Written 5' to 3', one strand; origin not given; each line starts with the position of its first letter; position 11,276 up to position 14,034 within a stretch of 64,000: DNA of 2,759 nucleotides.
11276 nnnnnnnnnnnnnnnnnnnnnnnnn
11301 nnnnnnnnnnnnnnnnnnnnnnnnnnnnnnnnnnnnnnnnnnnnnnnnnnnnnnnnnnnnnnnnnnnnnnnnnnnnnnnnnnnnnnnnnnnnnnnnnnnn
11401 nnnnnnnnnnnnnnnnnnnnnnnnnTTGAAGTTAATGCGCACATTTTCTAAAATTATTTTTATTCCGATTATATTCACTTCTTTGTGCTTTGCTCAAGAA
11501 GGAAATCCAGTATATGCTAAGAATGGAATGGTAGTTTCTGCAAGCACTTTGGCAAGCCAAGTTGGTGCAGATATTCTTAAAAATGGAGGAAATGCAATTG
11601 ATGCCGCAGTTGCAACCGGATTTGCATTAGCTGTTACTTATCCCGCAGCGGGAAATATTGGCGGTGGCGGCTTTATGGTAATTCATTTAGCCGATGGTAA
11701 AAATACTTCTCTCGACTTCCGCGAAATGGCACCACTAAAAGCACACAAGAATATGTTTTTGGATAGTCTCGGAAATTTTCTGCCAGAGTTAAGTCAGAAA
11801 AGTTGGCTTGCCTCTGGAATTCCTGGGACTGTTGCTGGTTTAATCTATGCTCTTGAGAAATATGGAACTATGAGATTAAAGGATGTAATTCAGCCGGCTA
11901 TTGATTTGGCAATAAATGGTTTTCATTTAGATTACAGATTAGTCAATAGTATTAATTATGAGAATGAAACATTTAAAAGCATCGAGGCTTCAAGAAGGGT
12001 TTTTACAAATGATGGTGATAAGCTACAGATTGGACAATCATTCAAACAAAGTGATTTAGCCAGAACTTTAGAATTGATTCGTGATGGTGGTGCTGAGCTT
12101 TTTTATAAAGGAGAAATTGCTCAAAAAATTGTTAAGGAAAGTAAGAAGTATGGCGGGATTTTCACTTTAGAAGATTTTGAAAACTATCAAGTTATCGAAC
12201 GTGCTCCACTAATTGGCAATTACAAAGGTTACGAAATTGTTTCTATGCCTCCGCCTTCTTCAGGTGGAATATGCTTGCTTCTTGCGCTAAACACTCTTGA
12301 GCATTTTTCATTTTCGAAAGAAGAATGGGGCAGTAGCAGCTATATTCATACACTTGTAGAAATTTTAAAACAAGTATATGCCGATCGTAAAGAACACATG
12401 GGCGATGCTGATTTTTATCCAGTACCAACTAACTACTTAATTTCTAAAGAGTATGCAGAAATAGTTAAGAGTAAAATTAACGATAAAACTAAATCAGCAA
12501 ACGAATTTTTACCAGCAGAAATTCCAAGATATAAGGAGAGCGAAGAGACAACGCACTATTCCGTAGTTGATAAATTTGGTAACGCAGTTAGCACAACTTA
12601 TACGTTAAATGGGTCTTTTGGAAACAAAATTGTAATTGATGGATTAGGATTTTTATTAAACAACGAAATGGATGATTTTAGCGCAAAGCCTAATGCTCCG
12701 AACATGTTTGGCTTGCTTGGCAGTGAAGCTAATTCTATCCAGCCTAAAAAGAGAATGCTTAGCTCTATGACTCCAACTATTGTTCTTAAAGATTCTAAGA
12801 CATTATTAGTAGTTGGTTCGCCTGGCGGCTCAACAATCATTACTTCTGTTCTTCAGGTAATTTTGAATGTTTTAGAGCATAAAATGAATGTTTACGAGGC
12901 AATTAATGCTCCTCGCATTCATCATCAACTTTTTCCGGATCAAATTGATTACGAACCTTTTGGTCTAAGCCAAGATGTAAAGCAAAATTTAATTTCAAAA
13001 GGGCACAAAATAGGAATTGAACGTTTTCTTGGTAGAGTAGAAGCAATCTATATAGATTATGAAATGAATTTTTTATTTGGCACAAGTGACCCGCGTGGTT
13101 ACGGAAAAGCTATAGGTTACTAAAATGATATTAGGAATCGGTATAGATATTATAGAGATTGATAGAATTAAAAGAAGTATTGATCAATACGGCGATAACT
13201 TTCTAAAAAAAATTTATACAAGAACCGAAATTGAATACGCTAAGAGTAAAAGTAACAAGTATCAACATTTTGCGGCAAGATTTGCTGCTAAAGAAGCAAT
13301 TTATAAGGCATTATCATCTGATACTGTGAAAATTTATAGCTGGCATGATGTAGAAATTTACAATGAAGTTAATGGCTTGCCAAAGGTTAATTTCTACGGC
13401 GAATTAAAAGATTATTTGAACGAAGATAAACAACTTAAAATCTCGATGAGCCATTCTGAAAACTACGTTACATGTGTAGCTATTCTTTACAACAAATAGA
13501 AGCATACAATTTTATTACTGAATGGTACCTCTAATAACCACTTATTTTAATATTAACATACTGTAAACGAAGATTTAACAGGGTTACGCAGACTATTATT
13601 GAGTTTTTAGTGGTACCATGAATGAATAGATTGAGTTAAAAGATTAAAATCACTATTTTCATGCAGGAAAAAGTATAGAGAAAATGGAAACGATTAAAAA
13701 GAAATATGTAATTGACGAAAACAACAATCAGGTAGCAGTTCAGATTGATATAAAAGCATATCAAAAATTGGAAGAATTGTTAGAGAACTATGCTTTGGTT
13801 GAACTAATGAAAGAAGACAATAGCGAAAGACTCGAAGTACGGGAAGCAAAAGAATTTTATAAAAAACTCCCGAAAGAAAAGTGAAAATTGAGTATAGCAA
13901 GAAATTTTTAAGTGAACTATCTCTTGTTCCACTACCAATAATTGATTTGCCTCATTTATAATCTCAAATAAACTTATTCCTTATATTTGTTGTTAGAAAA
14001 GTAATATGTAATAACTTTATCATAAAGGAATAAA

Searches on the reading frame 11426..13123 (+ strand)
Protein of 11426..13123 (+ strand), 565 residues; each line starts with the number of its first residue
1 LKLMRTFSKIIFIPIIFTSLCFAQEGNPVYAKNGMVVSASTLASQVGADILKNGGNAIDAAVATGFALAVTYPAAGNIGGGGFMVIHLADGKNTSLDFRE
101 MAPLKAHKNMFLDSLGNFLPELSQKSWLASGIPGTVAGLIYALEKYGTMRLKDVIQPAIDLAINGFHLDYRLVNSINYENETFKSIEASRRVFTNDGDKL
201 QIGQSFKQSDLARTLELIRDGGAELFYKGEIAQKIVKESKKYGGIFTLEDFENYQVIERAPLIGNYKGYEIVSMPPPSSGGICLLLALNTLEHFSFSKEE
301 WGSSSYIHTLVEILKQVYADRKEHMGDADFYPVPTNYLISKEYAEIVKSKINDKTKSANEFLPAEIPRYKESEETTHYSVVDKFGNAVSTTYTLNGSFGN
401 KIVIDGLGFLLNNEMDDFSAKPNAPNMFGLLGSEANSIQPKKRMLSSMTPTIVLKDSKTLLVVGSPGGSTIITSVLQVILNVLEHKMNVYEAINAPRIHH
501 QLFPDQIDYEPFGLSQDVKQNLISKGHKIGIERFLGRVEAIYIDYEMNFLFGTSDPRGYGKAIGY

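Call 9: search_protein_families(library=pfam, proteins=[window:11426-13123:+])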
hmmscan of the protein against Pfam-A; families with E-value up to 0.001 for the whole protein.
window:11426-13123:+ (565 aa): 1 family
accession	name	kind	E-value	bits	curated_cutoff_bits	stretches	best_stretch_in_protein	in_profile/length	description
PF01019.26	G_glu_transpept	-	2.6e-168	561.5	27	1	49-559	2-511/512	Gamma-glutamyltranspeptidase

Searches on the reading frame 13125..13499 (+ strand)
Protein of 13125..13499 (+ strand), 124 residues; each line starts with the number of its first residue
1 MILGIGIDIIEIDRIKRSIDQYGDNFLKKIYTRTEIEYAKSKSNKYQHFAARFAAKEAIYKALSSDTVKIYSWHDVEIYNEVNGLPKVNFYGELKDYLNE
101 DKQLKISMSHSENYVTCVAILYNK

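Call 9: search_protein_families(library=pfam, proteins=[window:13125-13499:+])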
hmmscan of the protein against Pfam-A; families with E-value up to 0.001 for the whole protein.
window:13125-13499:+ (124 aa): 1 family
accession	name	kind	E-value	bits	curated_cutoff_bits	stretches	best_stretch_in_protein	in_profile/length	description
PF01648.25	ACPS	-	6.8e-20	71.6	25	1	4-118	1-110/111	4'-phosphopantetheinyl transferase superfamily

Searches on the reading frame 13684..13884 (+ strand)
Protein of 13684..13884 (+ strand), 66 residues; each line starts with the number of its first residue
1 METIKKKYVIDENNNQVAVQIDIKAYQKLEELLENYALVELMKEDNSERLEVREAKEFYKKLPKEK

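Call 58: search_protein_families(library=pfam, max_evalue=0.000001, proteins=[window:13684-13884:+])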
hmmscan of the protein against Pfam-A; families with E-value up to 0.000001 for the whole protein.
window:13684-13884:+ (66 aa): 1 family
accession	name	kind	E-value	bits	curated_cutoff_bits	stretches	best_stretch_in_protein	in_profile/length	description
PF18506.7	RelB-like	-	5.9e-22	77.7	27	1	4-62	2-61/62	RelB Antitoxin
